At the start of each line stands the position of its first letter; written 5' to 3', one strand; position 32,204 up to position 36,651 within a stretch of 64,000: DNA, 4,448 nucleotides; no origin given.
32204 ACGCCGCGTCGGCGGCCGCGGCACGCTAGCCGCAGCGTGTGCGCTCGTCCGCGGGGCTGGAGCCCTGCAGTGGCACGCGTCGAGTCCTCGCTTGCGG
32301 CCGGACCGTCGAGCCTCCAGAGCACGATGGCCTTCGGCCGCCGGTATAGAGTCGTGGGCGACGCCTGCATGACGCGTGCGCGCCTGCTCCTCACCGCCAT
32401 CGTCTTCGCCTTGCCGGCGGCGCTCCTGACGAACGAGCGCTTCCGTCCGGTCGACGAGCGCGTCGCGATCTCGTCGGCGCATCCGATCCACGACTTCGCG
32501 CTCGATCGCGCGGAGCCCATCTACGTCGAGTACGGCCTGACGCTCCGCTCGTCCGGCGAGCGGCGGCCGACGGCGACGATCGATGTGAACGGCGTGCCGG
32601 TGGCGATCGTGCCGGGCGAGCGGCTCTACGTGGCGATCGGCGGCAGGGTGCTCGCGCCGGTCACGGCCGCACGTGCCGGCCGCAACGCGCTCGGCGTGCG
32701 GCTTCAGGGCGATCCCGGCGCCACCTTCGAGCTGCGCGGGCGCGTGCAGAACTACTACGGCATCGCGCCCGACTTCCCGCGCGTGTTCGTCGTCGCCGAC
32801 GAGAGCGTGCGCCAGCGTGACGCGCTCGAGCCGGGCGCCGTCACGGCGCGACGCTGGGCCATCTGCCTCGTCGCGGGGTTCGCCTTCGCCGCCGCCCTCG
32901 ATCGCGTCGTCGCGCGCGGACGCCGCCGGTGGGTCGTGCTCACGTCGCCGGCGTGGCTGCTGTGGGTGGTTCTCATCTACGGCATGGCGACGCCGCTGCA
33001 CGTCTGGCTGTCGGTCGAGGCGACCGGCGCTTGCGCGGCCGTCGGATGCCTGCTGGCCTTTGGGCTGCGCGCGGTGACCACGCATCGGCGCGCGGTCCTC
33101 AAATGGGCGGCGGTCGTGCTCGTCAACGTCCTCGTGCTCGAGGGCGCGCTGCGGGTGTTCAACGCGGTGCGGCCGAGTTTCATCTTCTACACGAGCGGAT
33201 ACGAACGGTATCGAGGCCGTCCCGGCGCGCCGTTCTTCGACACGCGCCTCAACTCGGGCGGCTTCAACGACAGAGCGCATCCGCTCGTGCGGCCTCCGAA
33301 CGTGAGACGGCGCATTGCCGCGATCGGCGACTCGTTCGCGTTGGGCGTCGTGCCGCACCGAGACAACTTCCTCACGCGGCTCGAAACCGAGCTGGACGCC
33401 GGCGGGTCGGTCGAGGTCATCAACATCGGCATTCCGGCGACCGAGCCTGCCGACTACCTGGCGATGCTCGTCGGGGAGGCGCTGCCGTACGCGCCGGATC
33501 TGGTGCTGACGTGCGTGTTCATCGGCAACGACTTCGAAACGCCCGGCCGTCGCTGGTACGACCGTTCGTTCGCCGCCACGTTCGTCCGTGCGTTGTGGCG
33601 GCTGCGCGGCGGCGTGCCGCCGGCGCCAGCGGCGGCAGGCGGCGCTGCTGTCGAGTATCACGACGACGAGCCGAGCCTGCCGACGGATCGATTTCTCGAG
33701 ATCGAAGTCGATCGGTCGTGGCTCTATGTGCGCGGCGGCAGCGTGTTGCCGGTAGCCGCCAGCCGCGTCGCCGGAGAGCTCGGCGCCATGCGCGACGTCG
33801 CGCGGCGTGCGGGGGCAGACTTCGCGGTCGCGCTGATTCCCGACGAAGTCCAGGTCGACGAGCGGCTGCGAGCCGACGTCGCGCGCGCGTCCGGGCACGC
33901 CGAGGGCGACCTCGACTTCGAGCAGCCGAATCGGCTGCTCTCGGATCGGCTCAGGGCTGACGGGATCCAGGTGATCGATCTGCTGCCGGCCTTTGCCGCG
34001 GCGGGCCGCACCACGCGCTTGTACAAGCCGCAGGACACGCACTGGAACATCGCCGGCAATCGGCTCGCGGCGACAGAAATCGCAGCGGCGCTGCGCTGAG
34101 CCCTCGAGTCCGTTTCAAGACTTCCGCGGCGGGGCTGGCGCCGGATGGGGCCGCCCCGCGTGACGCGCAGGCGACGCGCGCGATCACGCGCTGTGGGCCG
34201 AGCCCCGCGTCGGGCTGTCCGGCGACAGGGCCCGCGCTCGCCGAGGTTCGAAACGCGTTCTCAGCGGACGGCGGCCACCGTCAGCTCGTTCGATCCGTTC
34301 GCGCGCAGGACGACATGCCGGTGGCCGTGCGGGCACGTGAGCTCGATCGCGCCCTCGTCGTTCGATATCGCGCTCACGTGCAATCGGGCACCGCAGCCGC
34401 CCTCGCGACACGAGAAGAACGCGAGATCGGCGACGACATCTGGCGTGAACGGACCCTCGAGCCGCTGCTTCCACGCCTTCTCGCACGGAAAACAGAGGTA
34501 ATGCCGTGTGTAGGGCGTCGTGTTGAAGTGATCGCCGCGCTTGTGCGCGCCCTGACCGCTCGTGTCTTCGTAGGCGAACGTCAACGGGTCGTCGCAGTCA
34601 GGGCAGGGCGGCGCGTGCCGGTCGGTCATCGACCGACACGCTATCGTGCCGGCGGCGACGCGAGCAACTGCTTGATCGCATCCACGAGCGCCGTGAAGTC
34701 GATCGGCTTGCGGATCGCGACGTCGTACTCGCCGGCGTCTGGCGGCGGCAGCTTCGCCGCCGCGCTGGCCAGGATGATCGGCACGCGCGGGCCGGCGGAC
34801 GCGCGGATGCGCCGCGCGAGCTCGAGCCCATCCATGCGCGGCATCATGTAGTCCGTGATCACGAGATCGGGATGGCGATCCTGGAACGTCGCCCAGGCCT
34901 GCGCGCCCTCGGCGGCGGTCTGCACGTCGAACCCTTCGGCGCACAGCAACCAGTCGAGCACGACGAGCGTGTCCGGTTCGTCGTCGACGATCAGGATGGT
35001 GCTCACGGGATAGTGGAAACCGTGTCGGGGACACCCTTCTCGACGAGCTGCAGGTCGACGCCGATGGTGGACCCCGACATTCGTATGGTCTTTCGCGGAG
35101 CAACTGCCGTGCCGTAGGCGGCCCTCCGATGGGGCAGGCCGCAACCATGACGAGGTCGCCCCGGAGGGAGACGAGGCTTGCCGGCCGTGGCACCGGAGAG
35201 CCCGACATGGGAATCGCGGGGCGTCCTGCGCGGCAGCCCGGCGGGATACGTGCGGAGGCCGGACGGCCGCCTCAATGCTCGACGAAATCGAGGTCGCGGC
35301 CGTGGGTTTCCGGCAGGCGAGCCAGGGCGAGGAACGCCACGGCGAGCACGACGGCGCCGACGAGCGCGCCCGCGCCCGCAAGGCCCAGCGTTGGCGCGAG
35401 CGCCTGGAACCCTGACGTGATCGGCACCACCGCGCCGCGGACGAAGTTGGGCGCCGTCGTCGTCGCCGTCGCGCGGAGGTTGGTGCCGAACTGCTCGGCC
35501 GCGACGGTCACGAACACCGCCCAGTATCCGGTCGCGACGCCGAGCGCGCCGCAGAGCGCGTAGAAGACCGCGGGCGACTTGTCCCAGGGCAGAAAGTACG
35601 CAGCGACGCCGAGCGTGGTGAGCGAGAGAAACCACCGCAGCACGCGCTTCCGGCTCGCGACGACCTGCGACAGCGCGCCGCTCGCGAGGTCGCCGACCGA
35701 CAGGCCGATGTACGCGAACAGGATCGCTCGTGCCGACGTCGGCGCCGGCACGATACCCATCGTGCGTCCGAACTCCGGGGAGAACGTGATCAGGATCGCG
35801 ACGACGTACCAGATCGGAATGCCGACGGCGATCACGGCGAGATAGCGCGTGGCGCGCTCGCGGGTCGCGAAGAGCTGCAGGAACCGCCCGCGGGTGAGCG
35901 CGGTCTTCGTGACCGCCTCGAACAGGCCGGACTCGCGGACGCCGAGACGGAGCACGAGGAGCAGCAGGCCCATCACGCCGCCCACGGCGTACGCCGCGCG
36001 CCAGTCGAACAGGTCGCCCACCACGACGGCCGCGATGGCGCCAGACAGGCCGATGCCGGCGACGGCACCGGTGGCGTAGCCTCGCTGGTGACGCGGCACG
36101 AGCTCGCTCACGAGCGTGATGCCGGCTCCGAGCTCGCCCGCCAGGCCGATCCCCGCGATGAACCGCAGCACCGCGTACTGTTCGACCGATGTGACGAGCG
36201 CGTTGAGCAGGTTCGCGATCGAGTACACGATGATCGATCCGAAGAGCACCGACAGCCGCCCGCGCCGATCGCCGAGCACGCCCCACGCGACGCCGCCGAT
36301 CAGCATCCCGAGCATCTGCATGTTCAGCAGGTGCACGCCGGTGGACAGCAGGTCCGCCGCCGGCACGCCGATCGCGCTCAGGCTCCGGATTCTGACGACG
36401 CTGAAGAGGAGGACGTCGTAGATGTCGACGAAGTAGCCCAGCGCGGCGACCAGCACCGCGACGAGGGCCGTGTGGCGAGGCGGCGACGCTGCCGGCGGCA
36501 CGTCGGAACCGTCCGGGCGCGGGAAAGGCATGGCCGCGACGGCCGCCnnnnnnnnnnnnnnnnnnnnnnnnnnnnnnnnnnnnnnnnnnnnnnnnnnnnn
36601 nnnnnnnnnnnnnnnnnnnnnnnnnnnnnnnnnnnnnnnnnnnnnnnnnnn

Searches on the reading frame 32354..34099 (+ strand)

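Call 22: search_protein_families(library=pfam, proteins=[window:32354-34099:+], max_evalue=0.0001)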
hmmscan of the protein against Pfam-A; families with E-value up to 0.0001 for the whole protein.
window:32354-34099:+ (581 aa): 2 families
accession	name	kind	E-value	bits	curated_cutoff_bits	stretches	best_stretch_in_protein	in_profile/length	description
PF16822.11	ALGX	-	4.5e-12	46.7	26.5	1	455-581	7-131/268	SGNH hydrolase-like domain, acetyltransferase AlgX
PF13472.12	Lipase_GDSL_2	-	6.9e-06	27.1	32.9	0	323-571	1-178/178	GDSL-like Lipase/Acylhydrolase family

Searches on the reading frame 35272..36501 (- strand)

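Call 22: search_protein_families(library=pfam, proteins=[window:35272-36501:-], max_evalue=0.0001)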
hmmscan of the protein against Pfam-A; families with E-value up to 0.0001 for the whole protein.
window:35272-36501:- (409 aa): 2 families
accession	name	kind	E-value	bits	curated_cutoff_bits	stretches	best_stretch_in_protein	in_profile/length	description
PF07690.21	MFS_1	-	5.9e-24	85.1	33.4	1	58-348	37-333/347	Major Facilitator Superfamily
PF00083.30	Sugar_tr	-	1.2e-12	48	22.3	1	57-194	50-197/452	Sugar (and other) transporter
